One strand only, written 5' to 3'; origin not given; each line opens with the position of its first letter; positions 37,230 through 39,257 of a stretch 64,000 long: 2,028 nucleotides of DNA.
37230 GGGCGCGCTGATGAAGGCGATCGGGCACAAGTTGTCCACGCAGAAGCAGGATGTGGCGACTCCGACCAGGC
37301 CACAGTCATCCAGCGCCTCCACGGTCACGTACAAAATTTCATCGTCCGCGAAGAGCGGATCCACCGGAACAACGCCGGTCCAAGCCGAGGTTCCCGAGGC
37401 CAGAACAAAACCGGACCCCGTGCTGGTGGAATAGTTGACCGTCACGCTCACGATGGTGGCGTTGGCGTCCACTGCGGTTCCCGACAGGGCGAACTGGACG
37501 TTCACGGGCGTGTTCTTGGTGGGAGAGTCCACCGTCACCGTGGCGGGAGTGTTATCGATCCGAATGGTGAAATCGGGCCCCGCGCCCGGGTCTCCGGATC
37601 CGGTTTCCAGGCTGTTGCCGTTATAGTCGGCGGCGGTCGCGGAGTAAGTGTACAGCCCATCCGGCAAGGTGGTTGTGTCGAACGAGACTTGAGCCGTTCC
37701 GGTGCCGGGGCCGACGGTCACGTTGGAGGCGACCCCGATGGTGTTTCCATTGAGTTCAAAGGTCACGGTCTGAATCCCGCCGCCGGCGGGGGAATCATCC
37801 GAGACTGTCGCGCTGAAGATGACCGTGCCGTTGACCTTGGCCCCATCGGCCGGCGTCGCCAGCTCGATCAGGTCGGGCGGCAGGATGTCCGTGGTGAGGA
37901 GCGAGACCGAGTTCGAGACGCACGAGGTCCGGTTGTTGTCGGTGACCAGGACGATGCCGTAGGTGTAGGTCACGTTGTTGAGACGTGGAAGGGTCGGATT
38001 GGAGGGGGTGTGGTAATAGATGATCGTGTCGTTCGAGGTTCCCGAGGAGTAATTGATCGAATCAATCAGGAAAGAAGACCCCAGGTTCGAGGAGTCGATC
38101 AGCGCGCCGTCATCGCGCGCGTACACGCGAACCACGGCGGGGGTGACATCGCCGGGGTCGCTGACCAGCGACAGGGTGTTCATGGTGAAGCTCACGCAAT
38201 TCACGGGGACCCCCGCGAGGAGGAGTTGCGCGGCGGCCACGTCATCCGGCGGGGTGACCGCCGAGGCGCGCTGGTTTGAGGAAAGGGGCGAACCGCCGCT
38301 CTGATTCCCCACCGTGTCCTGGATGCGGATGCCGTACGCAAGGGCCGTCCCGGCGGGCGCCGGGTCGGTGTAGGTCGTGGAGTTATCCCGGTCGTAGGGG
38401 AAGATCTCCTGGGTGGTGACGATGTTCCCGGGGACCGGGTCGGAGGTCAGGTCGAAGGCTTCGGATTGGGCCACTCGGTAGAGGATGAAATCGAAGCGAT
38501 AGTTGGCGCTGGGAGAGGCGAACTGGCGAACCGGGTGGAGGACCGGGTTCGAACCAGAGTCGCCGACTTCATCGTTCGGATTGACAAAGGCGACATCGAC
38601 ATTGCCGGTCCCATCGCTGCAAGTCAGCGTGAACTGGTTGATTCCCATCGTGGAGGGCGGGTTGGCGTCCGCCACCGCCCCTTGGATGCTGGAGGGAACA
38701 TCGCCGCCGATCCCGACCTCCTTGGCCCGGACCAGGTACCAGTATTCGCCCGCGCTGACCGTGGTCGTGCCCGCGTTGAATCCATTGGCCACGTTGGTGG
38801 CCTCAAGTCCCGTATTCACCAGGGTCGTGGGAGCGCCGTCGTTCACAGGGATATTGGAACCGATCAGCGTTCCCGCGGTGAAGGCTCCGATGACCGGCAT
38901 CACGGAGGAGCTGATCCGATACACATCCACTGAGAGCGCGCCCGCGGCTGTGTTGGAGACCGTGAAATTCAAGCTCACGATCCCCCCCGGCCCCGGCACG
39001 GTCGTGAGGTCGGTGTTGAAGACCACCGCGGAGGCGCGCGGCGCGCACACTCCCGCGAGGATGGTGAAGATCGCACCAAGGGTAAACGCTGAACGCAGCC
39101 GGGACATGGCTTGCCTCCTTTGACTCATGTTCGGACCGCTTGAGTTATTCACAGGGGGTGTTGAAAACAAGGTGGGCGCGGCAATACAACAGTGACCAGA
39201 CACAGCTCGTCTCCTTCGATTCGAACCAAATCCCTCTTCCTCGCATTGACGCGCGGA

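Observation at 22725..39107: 16.4 kb gene for a 5460 aa secreted giant protein with mixed Ig-like, FN3-like, beta-propeller and NIDO-like domains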

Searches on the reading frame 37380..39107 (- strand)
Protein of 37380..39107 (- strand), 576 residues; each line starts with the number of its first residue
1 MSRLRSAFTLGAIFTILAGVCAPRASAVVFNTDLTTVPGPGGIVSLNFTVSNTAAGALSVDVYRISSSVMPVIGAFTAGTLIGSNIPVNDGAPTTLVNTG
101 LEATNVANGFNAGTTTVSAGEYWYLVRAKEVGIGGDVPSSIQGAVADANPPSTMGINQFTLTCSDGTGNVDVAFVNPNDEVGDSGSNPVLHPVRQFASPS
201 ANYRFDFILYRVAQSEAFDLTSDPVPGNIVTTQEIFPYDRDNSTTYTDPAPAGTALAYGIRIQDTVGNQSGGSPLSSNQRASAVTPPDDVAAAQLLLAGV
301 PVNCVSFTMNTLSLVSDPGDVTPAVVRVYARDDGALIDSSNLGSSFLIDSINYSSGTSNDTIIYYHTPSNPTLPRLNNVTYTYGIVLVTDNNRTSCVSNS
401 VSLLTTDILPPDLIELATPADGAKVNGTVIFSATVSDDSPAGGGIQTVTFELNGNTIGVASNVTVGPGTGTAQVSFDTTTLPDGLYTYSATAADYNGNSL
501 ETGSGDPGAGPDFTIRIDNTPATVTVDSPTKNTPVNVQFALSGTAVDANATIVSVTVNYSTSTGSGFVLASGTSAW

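Call 8: search_protein_families(library=pfam, proteins=[window:37380-39107:-], max_evalue=5)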
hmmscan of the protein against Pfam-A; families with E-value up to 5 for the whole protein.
window:37380-39107:- (576 aa): 2 families
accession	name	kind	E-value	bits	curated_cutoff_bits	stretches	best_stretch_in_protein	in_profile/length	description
PF13750.12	Big_3_3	-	0.0025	17.9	27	1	472-536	3-63/157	Bacterial Ig-like domain (group 3)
PF12421.14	Ig_GpJ_C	-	0.59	10.7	26.2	1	421-454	73-104/135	Tip attachment protein J, C-terminal receptor binding domain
